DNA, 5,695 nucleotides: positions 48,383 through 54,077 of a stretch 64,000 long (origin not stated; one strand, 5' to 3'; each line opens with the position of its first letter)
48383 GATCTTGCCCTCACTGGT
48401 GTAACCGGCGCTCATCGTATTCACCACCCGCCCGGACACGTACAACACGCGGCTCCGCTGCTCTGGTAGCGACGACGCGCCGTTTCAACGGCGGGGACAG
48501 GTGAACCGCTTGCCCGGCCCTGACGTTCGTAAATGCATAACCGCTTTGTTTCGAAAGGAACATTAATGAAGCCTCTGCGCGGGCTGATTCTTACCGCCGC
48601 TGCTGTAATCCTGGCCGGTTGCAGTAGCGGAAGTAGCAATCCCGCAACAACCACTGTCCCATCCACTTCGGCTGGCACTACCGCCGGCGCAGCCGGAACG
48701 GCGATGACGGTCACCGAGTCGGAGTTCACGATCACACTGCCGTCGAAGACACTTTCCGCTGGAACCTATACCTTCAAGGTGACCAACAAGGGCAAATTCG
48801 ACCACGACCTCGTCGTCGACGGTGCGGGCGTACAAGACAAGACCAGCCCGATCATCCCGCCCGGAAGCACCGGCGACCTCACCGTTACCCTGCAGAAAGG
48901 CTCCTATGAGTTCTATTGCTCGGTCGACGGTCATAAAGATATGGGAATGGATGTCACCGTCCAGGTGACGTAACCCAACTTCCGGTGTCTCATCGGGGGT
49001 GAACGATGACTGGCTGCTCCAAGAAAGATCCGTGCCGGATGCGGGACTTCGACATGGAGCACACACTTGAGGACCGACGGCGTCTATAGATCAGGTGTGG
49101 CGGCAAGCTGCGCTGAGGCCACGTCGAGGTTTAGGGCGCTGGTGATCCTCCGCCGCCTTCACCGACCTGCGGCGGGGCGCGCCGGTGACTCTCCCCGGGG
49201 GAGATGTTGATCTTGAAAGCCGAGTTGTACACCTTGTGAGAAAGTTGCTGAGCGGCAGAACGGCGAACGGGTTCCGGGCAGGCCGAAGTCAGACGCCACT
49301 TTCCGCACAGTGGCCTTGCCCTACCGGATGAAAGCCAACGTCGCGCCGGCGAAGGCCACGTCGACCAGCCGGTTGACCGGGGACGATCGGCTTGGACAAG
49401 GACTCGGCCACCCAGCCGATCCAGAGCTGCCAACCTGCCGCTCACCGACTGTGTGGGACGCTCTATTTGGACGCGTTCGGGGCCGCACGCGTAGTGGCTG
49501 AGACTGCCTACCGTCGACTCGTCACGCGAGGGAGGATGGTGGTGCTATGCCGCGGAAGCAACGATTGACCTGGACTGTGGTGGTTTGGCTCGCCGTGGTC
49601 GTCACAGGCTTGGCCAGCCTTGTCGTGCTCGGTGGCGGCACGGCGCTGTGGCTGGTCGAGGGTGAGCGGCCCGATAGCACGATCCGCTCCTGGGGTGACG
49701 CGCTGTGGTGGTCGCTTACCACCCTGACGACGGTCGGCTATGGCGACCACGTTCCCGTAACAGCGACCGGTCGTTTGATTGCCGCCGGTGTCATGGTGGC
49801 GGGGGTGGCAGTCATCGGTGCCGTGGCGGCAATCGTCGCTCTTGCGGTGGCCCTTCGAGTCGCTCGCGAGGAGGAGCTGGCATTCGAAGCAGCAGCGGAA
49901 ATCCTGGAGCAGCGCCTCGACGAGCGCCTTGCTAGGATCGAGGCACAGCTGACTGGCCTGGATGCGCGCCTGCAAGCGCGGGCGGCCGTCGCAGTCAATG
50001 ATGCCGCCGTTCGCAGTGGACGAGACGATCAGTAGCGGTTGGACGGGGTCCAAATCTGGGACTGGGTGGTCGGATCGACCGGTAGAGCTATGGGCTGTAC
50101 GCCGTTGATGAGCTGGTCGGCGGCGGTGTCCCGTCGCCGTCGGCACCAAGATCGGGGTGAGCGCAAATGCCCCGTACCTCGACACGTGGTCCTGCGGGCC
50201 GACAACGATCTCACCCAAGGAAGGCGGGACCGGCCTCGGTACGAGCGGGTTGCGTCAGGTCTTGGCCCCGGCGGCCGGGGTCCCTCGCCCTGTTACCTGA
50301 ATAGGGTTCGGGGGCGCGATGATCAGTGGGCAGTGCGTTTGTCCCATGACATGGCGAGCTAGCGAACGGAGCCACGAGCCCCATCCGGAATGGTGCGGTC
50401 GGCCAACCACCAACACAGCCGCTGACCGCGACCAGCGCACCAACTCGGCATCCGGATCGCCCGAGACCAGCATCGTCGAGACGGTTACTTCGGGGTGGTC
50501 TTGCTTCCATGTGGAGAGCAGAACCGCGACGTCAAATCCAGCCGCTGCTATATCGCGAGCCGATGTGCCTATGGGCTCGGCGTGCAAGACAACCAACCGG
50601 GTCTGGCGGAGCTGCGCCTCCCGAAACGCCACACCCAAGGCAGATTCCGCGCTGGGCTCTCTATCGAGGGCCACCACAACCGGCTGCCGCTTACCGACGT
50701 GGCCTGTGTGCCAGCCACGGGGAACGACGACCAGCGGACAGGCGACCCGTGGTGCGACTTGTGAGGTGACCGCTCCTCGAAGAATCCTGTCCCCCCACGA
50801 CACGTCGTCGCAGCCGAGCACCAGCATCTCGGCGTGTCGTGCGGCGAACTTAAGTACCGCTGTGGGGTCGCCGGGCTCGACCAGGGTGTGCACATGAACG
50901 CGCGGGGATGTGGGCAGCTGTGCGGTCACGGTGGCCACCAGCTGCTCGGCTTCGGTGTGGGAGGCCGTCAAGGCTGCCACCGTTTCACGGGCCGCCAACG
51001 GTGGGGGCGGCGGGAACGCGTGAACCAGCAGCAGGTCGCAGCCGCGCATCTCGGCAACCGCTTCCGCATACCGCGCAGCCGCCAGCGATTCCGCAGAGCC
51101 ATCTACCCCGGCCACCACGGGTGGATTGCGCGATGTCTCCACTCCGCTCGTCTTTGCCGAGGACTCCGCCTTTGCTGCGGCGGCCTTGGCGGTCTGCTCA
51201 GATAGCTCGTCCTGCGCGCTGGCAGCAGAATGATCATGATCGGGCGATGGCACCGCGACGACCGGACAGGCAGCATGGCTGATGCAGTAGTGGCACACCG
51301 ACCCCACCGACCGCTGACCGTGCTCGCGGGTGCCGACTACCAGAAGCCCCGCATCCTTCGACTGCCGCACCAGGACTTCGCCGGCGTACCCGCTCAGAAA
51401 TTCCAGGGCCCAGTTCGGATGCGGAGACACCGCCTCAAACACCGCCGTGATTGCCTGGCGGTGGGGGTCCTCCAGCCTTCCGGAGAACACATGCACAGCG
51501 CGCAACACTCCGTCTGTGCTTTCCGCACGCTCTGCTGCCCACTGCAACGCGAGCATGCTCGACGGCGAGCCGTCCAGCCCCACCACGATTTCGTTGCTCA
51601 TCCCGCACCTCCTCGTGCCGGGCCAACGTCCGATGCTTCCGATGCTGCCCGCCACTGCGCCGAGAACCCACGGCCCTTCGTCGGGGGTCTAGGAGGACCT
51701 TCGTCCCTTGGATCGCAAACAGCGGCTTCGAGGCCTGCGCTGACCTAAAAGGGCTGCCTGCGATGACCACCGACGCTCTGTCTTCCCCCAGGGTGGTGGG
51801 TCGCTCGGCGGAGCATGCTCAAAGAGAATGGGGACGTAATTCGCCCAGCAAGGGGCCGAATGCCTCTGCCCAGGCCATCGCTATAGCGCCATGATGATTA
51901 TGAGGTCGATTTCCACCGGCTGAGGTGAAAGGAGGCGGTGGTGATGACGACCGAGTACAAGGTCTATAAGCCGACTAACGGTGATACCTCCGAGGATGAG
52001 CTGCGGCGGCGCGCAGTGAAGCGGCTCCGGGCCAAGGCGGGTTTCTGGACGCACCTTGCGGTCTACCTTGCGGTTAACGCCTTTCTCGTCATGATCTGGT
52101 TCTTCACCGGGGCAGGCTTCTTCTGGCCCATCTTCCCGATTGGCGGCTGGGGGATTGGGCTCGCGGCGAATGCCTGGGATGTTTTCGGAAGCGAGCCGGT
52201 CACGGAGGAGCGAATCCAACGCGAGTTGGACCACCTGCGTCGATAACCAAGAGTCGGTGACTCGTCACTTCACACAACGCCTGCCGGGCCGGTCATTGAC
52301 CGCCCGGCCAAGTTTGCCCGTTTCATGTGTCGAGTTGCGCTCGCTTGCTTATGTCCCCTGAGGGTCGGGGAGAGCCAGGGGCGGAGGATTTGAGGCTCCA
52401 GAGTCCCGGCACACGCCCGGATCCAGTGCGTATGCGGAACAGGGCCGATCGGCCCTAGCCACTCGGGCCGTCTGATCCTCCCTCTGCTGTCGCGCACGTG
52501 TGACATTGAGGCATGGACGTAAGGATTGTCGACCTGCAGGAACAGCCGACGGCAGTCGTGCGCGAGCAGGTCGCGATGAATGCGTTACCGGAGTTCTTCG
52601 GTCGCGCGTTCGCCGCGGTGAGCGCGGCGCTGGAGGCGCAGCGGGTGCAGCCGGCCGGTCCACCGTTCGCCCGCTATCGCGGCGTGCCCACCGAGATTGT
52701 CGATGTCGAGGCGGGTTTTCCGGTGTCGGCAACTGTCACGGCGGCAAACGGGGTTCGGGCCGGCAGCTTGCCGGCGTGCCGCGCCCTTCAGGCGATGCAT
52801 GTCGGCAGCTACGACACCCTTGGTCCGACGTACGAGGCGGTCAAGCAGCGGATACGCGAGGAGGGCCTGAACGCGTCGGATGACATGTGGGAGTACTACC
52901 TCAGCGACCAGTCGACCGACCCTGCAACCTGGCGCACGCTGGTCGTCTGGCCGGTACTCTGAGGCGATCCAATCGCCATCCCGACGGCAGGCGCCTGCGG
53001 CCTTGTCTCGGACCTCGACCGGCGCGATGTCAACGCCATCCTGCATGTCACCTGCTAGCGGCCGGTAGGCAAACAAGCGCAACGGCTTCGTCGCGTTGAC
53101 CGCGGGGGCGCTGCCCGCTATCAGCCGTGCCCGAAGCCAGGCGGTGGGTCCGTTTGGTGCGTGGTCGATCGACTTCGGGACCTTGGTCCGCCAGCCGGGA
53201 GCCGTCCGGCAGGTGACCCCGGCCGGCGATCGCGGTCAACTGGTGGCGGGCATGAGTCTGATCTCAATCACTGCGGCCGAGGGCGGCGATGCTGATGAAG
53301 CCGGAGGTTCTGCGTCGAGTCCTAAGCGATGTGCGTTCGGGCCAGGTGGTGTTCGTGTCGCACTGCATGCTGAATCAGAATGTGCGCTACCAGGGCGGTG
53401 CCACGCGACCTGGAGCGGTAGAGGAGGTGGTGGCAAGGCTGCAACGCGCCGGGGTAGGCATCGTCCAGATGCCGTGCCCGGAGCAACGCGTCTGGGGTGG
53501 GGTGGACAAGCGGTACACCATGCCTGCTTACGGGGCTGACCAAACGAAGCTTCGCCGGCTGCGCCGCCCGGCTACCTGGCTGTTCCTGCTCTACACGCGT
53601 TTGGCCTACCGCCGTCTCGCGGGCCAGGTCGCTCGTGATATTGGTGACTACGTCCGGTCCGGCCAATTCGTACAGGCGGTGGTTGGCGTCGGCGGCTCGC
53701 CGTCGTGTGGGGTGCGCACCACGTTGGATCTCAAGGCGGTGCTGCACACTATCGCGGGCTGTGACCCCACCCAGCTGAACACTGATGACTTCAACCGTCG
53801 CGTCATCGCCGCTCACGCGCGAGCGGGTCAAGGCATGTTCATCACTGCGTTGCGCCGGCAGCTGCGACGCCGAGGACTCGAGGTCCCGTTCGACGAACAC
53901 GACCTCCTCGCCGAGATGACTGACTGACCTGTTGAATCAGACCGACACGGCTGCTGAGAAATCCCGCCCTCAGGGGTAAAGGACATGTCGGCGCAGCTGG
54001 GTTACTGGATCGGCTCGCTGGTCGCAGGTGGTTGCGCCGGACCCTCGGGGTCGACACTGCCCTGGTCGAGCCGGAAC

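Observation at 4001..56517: Recurring 14-bp palindromic box (GGGWC-N4-GWCCC) before ten or more genes: a DosR/DevR-type dormancy regulon, with no regulator in the window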

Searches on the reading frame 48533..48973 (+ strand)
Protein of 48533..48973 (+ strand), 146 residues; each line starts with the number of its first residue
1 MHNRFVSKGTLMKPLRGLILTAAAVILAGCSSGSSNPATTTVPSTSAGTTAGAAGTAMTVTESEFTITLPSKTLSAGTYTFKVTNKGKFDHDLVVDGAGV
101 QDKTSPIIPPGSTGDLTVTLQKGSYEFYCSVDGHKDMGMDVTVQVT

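Call 10: search_protein_families(library=pfam, proteins=[window:48533-48973:+])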
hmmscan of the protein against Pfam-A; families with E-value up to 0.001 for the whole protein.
window:48533-48973:+ (146 aa): 2 families
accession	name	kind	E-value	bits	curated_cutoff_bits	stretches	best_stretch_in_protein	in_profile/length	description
PF00127.26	Copper-bind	-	3.8e-06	27.7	21.2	1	88-145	34-98/99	Copper binding proteins, plastocyanin/azurin family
PF13473.12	Cupredoxin_1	-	4.2e-06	27.2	27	1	52-133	17-96/104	Cupredoxin-like domain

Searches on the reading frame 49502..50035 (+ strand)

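Call 10: search_protein_families(library=pfam, proteins=[window:49502-50035:+])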
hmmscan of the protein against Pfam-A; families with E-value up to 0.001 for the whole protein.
window:49502-50035:+ (177 aa): 2 families
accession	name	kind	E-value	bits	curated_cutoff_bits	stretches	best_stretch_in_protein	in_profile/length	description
PF07885.22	Ion_trans_2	-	3.3e-17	62.6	22.5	1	41-113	5-74/79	Ion channel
PF00520.37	Ion_trans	-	1.1e-06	28.5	25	1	28-112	134-229/241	Ion transport protein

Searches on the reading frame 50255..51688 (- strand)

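Call 10: search_protein_families(library=pfam, proteins=[window:50255-51688:-])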
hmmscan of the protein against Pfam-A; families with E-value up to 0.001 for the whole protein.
window:50255-51688:- (477 aa): 1 family
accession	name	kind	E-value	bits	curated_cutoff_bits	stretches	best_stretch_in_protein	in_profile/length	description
PF00582.32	Usp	-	9.7e-44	149.8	24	4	190-323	4-141/141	Universal stress protein family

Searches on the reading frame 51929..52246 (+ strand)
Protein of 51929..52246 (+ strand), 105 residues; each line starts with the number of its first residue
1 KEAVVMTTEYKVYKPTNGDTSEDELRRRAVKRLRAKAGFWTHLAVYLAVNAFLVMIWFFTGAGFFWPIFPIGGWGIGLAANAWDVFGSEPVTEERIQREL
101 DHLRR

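Call 10: search_protein_families(library=pfam, proteins=[window:51929-52246:+])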
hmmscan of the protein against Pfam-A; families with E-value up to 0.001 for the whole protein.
window:51929-52246:+ (105 aa): 1 family
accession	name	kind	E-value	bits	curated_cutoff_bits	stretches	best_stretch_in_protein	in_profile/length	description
PF13239.11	2TM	-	7.9e-21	74.4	24.8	1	27-98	1-71/79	2TM domain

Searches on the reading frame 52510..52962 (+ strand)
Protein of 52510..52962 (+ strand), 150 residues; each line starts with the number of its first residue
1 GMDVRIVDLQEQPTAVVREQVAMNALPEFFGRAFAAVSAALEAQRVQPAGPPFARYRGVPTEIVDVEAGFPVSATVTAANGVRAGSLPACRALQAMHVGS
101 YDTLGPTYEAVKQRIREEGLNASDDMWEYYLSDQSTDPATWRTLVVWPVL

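Call 10: search_protein_families(library=pfam, proteins=[window:52510-52962:+])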
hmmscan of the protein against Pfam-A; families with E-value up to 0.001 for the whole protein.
window:52510-52962:+ (150 aa): 1 family
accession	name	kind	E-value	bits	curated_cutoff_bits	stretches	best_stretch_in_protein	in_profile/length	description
PF06445.20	GyrI-like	-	2.2e-17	64.2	26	1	2-149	1-154/155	GyrI-like small molecule binding domain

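Call 73: search_protein_families(library=ncbifam, proteins=[window:52513-52962:+], max_evalue=0.001)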
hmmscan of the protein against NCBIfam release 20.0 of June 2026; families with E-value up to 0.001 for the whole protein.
window:52513-52962:+ (149 aa): 0 families

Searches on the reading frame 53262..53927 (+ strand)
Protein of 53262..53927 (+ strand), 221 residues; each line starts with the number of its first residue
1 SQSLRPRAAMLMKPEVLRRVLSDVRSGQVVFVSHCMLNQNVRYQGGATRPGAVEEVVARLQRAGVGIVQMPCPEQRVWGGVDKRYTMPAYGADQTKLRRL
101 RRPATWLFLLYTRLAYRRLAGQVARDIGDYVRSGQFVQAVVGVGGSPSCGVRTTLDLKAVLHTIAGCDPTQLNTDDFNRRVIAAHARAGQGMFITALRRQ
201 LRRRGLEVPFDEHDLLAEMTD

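Call 10: search_protein_families(library=pfam, proteins=[window:53262-53927:+])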
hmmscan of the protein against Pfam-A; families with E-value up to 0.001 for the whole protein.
window:53262-53927:+ (221 aa): 1 family
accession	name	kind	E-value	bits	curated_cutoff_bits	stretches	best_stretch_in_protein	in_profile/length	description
PF04463.17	2-thiour_desulf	-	3.8e-08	33.9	34.7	1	30-76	1-44/141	2-thiouracil desulfurase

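Call 73: search_protein_families(library=ncbifam, proteins=[window:53289-53927:+], max_evalue=0.001)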
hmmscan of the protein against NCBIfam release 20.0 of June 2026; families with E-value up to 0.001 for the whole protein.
window:53289-53927:+ (212 aa): 1 family
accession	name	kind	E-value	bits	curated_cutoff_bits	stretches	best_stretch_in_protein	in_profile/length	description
NF045597.1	TudS_rel_CD3072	equivalog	1e-26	93.4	130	1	19-202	3-142/148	CD3072 family TudS-related putative desulfidase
